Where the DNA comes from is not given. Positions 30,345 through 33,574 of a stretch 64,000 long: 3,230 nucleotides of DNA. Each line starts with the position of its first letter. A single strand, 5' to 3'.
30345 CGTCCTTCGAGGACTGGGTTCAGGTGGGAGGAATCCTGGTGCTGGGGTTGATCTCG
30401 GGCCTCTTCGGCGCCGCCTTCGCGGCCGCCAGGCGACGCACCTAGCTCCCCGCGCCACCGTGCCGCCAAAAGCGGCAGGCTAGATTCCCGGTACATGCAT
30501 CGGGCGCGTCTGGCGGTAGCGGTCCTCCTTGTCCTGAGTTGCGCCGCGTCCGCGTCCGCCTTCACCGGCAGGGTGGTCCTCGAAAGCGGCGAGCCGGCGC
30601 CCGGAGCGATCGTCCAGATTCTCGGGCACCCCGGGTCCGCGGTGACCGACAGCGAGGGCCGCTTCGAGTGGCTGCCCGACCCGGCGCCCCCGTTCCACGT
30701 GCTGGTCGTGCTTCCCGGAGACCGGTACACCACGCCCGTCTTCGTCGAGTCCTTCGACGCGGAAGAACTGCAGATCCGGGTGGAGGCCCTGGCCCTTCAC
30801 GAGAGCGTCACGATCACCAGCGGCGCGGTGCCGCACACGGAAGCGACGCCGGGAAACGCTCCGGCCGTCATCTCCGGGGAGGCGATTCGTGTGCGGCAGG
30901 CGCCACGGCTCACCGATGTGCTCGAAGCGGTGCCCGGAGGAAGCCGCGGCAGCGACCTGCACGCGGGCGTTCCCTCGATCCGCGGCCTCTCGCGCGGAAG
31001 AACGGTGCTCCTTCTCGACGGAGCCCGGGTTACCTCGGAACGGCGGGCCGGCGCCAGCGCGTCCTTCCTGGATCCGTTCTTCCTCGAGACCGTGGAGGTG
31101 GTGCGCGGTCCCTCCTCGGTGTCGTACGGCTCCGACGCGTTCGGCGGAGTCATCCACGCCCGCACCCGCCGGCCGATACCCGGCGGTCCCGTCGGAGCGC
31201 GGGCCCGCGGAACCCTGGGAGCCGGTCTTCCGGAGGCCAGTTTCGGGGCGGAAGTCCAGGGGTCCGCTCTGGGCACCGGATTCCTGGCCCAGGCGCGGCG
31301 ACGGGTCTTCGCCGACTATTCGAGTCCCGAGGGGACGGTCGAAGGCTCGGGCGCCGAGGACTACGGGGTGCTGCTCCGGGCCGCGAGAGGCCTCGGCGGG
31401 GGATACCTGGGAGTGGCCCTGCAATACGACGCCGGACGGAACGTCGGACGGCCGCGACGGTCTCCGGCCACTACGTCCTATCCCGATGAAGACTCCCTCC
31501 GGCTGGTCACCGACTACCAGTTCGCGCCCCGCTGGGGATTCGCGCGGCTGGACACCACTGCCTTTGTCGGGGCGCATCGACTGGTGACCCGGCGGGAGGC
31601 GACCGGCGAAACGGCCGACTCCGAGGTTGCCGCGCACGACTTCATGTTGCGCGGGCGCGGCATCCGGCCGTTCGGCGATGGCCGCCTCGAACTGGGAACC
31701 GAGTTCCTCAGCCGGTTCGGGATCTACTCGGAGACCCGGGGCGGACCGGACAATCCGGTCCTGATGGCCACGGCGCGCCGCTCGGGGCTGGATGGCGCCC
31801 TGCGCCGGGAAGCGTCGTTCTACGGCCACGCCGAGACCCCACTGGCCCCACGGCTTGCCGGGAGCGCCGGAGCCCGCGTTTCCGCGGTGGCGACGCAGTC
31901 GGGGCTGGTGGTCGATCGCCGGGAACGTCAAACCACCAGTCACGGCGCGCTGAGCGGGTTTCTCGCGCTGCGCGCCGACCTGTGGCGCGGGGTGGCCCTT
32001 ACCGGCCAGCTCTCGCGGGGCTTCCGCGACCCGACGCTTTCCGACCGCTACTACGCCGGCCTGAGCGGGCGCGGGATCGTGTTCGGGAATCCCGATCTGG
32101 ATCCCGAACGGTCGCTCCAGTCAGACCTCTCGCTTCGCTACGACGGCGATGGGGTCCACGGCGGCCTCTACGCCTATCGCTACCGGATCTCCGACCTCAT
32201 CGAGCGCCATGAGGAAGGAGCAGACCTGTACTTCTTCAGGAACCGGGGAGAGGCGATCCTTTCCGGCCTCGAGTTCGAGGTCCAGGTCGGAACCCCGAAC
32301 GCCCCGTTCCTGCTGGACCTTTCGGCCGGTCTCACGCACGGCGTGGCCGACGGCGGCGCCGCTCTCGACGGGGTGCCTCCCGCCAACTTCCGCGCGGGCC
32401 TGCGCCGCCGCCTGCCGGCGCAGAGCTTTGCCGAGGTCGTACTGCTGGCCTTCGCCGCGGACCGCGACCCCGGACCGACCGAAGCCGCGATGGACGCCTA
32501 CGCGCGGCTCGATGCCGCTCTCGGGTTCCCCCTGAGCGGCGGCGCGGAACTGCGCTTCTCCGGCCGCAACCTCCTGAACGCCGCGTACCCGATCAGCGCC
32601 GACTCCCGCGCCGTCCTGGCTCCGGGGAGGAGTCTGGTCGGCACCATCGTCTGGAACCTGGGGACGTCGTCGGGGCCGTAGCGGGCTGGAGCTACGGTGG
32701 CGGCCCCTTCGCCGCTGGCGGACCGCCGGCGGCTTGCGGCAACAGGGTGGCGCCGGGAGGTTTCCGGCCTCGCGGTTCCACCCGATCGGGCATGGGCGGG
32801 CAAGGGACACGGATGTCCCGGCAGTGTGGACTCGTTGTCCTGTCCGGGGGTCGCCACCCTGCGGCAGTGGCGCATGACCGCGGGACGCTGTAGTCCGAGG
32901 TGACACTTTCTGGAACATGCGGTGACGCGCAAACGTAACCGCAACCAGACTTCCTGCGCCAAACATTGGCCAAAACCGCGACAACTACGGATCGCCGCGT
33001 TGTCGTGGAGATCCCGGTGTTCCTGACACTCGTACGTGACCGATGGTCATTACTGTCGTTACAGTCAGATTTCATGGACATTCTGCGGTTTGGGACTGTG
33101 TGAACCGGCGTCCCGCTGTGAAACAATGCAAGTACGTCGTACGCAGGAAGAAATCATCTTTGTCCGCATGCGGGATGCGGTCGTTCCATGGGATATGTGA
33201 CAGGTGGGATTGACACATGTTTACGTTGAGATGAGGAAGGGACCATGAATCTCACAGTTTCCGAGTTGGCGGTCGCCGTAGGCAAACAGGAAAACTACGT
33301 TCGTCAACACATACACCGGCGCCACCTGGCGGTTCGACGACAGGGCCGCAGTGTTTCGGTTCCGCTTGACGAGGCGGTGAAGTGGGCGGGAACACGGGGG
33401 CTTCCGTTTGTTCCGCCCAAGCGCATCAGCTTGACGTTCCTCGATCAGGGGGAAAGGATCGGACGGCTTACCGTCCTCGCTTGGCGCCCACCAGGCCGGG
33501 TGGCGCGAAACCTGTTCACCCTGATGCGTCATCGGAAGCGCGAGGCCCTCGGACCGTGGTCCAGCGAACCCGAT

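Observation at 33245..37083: Candidate undescribed two-gene defence module: HTH + variant-PLD nuclease coupled to a large motif-less protein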

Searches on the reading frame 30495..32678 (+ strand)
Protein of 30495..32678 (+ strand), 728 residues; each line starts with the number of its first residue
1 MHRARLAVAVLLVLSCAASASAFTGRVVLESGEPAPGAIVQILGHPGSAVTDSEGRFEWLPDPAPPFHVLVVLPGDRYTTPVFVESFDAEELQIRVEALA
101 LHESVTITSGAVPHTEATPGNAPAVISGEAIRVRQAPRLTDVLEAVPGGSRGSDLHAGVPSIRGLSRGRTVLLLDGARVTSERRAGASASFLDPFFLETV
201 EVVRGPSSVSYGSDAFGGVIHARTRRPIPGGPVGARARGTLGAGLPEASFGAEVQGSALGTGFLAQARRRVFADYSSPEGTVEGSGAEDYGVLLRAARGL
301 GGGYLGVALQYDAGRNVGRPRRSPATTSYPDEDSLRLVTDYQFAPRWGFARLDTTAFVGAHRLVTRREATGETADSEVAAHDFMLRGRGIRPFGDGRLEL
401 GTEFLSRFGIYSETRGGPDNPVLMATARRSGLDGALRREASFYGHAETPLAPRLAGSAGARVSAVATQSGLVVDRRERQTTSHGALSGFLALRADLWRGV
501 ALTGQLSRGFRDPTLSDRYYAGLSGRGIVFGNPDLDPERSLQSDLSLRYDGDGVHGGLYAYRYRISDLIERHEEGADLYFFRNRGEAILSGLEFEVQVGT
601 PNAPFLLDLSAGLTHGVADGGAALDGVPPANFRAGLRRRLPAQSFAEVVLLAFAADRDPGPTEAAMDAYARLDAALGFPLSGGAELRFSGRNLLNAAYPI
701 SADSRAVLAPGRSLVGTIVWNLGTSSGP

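Call 6: search_protein_families(library=pfam, proteins=[window:30495-32678:+], max_evalue=1)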
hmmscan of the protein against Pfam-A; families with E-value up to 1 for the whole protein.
window:30495-32678:+ (728 aa): 5 families
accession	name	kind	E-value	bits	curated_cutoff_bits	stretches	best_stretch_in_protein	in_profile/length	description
PF00593.30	TonB_dep_Rec_b-barrel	-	1.9e-31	110.9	27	1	302-693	27-436/436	TonB dependent receptor-like, beta-barrel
PF07715.20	Plug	-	2.9e-20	73.2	23.9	1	124-219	10-107/107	TonB-dependent Receptor Plug Domain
PF13620.12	CarboxypepD_reg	-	1.8e-06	28.7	32.3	1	24-95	3-80/82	Carboxypeptidase regulatory-like domain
PF13715.12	CarbopepD_reg_2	-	0.0029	18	32.2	1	24-60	2-39/88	CarboxypepD_reg-like domain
PF15976.11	CooC_C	-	0.3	11.6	29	1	23-58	19-52/93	CS1-pili formation C-terminal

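Call 90: find_homologous_proteins(query=window:30495-32678:+, max_evalue=1e-50)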
Query window:30495-32678:+ (728 aa): 903 proteins with E <= 1e-50 among 8000 candidates; the best 120 are listed.
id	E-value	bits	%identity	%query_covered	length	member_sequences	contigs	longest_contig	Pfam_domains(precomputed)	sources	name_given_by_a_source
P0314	0.0e+0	1503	95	100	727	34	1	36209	PF07715.21,PF00593.31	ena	-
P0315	0.0e+0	1466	93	99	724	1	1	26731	PF07715.21,PF13620.13,PF00593.31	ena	-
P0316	0.0e+0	1457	92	100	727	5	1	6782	PF07715.21,PF00593.31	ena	-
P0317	0.0e+0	1442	92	100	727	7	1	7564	PF07715.21,PF00593.31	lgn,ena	-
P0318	0.0e+0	1382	88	100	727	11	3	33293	PF07715.21,PF00593.31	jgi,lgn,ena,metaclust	metaclust:\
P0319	0.0e+0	1379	87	100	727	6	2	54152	PF07715.21,PF00593.31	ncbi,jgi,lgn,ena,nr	ncbi:MAG: TonB-dependent receptor [Acidobacteria bacterium]|nr:TonB-dependent receptor [Acidobacteri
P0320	0.0e+0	1356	86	99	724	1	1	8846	PF07715.21,PF00593.31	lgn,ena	-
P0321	0.0e+0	1349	86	100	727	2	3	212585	PF07715.21,PF00593.31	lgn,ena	-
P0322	0.0e+0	1348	86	100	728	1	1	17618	PF07715.21,PF00593.31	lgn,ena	-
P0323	0.0e+0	1329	85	100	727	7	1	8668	PF07715.21,PF00593.31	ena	-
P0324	0.0e+0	1323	84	100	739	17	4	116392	PF07715.21,PF13620.13,PF00593.31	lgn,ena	-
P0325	0.0e+0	1311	84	100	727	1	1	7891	PF07715.21,PF00593.31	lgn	-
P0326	0.0e+0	1304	84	100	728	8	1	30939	PF07715.21,PF00593.31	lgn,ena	-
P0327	0.0e+0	1235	80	100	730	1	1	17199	PF07715.21,PF00593.31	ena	-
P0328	0.0e+0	1234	79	100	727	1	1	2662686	PF07715.21,PF00593.31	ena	-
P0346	0.0e+0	1014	69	96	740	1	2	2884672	PF07715.21,PF13620.13,PF00593.31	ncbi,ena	-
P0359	1.2e-270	918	63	98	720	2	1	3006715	PF07715.21,PF13620.13,PF00593.31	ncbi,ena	-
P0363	3.0e-253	860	61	97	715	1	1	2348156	PF07715.21,PF13620.13,PF00593.31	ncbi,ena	-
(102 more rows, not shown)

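Call 91: find_encoding_contigs(protein=P0346, flank=8000, max_places=1)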
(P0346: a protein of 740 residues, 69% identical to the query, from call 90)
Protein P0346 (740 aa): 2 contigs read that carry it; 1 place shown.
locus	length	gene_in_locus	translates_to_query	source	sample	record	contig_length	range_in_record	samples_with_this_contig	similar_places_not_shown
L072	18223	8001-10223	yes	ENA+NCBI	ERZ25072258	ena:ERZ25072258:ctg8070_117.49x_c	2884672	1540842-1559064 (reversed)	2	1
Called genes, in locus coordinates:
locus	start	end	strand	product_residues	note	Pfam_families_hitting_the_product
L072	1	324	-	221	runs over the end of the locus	PF04542:Sigma70_r2, PF08281:Sigma70_r4_2, PF04545:Sigma70_r4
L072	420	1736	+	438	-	PF13180:PDZ_2 (weak), PF17820:PDZ_6 (faint), PF05448:AXE1 (faint), PF02129:Peptidase_S15, PF20434:BD-FAE (faint), PF01738:DLH (faint), PF12146:Hydrolase_4, PF00326:Peptidase_S9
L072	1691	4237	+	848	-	PF00144:Beta-lactamase, PF01427:Peptidase_M15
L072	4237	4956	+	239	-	PF13646:HEAT_2 (faint)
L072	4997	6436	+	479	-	PF00474:SSF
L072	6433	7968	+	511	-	PF07690:MFS_1, PF13000:Acatn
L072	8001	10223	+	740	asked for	PF13620:CarboxypepD_reg (weak), PF07715:Plug, PF00593:TonB_dep_Rec_b-barrel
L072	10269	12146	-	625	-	PF20695:UbiD_N, PF01977:UbiD, PF20696:UbiD_C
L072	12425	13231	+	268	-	PF13749:HATPase_c_4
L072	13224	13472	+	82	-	-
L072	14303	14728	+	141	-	-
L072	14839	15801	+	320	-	PF00491:Arginase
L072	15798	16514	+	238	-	PF12697:Abhydrolase_6 (faint), PF20408:Abhydrolase_11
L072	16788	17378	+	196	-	-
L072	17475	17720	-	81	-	-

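Call 92: find_encoding_contigs(protein=P0359, flank=8000, max_places=1)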
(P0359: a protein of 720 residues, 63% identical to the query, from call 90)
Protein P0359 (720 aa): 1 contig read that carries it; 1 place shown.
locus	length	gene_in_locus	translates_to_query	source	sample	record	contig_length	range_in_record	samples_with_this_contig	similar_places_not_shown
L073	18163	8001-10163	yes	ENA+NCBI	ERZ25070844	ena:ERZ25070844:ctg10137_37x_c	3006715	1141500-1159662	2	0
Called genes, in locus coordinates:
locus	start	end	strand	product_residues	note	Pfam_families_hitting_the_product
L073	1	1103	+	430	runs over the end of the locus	PF02129:Peptidase_S15, PF01738:DLH (weak), PF12146:Hydrolase_4, PF00326:Peptidase_S9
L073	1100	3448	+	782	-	PF00144:Beta-lactamase, PF01427:Peptidase_M15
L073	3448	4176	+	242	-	PF13646:HEAT_2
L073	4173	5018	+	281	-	-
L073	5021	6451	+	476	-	PF00474:SSF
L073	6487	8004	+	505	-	PF07690:MFS_1, PF13000:Acatn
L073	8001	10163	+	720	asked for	PF13620:CarboxypepD_reg, PF07715:Plug, PF00593:TonB_dep_Rec_b-barrel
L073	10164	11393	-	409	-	PF00266:Aminotran_5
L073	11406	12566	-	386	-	PF00999:Na_H_Exchanger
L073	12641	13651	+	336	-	PF03576:Peptidase_S58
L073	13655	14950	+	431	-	PF26314:MptA_B_family, PF09594:GT87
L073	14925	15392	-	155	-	PF09195:Endonuc-BglII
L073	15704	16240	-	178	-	PF05063:MT-A70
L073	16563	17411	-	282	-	PF04784:DUF547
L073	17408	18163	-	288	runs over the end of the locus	-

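Call 93: find_encoding_contigs(protein=P0363, flank=8000, max_places=1)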
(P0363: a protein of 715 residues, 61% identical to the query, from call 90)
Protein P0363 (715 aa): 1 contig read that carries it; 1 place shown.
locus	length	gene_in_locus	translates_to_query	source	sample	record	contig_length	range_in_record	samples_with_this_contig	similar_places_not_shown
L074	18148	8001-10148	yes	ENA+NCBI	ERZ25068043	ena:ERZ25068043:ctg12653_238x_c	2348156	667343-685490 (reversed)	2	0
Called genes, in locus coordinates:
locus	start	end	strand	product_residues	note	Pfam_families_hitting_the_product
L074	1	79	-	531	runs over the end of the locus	PF13490:zf-HC2 (faint), PF26514:DUF8173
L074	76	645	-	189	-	PF04542:Sigma70_r2, PF08281:Sigma70_r4_2, PF04545:Sigma70_r4 (weak)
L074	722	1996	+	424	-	PF02129:Peptidase_S15, PF01738:DLH (weak), PF12146:Hydrolase_4, PF20434:BD-FAE (faint), PF00561:Abhydrolase_1 (faint), PF00326:Peptidase_S9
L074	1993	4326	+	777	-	PF00144:Beta-lactamase, PF01427:Peptidase_M15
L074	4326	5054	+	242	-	PF03130:HEAT_PBS (faint), PF13646:HEAT_2 (weak)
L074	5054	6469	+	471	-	PF00474:SSF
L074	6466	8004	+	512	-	PF13000:Acatn, PF07690:MFS_1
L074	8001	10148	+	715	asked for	PF13620:CarboxypepD_reg (weak), PF07715:Plug, PF00593:TonB_dep_Rec_b-barrel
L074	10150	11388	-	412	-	PF00266:Aminotran_5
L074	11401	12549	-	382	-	PF00999:Na_H_Exchanger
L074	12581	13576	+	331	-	PF03576:Peptidase_S58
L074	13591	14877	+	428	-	PF26314:MptA_B_family (weak)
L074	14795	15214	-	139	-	-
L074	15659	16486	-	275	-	PF04784:DUF547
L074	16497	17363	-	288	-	-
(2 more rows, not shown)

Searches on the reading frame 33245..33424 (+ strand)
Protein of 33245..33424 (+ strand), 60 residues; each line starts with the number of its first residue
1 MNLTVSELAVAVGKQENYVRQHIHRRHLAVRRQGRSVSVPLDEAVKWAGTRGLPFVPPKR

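Call 29: search_protein_families(library=pfam, proteins=[window:33245-33424:+], max_evalue=10)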
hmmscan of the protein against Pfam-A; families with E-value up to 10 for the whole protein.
window:33245-33424:+ (60 aa): 2 families
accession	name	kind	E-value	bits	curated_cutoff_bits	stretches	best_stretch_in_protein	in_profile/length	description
PF12728.13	HTH_17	-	0.0056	17.4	27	1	3-43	2-42/51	Helix-turn-helix domain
PF21531.3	Rv2175c_wHTH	-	0.013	15.9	27.1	1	3-40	16-53/57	DNA-binding protein Rv2175c, wHTH domain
